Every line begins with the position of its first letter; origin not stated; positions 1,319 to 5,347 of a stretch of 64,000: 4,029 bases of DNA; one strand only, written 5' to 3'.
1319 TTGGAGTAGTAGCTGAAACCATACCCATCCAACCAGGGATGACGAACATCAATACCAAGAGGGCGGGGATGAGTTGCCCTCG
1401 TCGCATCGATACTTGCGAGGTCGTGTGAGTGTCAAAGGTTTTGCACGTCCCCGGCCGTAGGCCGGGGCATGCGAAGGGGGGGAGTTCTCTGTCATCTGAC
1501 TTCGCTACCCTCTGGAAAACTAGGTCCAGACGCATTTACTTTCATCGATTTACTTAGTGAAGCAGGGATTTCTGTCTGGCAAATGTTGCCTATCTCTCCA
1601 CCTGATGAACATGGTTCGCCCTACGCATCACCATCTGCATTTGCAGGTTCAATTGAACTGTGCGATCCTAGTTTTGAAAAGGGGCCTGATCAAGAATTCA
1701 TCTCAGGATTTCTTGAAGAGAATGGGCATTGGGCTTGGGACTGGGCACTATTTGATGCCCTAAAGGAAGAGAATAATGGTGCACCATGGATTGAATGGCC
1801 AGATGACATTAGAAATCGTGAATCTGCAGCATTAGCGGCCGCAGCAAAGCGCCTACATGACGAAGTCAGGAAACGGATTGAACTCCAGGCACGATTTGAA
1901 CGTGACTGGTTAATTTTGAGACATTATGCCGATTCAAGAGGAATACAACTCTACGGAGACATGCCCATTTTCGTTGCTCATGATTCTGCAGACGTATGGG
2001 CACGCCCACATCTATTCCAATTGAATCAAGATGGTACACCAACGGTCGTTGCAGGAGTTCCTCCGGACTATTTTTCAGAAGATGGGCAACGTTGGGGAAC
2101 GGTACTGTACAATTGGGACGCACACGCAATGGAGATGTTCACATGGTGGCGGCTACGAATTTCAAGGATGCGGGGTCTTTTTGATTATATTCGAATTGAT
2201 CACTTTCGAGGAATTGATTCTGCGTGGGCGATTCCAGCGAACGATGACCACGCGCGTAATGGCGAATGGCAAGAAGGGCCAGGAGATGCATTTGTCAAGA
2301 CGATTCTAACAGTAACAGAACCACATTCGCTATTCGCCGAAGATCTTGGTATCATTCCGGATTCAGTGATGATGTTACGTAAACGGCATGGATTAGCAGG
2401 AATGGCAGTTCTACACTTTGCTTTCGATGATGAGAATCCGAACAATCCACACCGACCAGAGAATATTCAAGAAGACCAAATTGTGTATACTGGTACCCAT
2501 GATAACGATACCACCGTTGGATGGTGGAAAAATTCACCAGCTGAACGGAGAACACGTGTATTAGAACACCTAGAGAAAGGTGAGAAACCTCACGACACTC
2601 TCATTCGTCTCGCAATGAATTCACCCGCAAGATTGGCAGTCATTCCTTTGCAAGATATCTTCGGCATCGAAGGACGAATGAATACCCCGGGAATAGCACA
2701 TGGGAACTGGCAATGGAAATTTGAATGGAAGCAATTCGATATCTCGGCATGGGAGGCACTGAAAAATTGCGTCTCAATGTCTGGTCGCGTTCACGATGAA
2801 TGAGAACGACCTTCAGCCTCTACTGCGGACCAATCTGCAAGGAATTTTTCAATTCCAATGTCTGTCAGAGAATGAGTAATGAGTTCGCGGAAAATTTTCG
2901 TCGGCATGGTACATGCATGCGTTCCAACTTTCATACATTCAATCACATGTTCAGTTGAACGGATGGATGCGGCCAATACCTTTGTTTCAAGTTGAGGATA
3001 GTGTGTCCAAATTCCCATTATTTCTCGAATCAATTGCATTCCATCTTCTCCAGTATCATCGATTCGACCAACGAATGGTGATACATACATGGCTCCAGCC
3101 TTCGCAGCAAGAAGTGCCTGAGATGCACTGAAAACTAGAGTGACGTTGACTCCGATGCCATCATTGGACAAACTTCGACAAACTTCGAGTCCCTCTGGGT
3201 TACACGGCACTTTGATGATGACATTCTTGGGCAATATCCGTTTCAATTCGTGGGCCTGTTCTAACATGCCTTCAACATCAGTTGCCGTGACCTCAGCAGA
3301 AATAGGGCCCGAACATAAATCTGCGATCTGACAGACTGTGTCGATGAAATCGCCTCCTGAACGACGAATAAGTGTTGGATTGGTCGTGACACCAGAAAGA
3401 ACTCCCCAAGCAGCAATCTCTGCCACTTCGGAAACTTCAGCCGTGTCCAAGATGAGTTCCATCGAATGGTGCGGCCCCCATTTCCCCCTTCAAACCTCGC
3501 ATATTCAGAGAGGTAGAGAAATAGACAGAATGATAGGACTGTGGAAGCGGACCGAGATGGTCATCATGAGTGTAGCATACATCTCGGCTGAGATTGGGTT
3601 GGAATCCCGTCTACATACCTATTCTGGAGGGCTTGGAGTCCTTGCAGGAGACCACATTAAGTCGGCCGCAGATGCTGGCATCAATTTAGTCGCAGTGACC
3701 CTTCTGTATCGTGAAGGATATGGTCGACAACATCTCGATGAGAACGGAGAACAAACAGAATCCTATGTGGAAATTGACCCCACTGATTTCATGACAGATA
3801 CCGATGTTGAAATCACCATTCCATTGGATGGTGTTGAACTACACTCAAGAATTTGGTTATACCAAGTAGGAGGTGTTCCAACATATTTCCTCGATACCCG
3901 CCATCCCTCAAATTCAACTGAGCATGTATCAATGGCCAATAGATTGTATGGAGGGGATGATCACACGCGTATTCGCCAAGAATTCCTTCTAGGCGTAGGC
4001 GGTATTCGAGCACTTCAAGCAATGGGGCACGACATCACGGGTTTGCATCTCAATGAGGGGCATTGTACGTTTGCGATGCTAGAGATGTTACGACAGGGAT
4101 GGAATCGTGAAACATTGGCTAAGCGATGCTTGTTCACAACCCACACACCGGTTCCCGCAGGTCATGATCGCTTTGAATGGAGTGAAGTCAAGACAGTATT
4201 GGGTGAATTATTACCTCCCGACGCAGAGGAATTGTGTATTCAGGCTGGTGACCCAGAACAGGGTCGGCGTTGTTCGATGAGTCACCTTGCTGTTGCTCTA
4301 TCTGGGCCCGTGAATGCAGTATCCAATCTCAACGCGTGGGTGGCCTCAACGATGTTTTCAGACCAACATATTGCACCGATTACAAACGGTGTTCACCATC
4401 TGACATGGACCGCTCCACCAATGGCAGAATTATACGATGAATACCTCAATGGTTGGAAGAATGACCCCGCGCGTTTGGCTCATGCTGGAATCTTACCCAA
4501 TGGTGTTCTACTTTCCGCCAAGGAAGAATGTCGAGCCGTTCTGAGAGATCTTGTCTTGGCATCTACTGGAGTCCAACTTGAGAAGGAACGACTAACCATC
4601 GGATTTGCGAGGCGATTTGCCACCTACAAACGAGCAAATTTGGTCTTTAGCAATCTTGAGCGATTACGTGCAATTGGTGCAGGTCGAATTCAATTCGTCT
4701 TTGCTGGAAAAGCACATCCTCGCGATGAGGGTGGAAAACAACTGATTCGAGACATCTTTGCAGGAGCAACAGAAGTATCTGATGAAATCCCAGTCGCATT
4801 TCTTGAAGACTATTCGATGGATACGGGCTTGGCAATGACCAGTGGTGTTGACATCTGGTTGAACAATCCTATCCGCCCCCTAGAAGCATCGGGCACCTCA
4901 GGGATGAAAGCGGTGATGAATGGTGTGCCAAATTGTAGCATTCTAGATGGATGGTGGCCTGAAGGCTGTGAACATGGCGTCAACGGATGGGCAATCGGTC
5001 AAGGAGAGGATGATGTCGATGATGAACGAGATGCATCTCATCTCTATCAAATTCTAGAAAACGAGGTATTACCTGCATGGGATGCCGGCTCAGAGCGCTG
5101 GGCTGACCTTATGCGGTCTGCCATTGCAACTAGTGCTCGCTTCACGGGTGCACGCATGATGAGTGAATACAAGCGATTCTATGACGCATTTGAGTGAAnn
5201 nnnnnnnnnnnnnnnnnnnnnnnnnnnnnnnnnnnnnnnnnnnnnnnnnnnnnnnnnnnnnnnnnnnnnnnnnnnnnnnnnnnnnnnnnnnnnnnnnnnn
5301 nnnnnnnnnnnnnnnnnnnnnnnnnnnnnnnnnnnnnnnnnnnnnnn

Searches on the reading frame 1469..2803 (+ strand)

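Call 5: search_protein_families(library=pfam, proteins=[window:1469-2803:+], max_evalue=0.01)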
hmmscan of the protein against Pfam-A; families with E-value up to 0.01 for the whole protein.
window:1469-2803:+ (444 aa): 1 family
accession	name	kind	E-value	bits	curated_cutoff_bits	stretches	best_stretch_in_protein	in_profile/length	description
PF02446.23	Glyco_hydro_77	-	9.8e-131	437.3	25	2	75-423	110-464/465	4-alpha-glucanotransferase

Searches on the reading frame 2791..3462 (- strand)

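Call 5: search_protein_families(library=pfam, proteins=[window:2791-3462:-], max_evalue=0.01)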
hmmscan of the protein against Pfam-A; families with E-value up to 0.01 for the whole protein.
window:2791-3462:- (223 aa): 1 family
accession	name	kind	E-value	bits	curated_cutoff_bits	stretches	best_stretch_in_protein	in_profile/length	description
PF00923.25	TAL_FSA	-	5.5e-58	197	27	1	4-216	2-283/285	Transaldolase/Fructose-6-phosphate aldolase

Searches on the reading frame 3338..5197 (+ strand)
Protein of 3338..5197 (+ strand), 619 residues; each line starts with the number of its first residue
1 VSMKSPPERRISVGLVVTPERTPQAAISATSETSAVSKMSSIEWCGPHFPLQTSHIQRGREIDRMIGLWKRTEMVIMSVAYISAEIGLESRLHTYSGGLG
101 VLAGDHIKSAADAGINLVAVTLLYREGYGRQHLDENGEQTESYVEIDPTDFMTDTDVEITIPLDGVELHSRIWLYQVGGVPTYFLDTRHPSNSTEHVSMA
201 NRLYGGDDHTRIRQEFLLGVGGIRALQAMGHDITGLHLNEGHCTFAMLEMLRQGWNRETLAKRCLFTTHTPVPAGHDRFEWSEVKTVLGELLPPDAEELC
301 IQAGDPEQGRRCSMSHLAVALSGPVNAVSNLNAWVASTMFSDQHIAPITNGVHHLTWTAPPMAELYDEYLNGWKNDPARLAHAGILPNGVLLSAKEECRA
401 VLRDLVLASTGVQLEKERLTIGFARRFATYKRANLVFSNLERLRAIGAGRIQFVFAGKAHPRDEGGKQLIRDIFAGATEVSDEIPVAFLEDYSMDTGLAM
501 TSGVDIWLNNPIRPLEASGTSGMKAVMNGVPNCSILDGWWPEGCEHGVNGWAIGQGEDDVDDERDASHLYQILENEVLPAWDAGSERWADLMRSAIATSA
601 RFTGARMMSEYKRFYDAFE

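Call 5: search_protein_families(library=pfam, proteins=[window:3338-5197:+], max_evalue=0.01)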
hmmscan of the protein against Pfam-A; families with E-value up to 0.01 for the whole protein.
window:3338-5197:+ (619 aa): 1 family
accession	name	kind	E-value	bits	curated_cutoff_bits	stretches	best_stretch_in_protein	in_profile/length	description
PF00343.26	Phosphorylase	-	2.8e-19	69.3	27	1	308-538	320-579/713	Carbohydrate phosphorylase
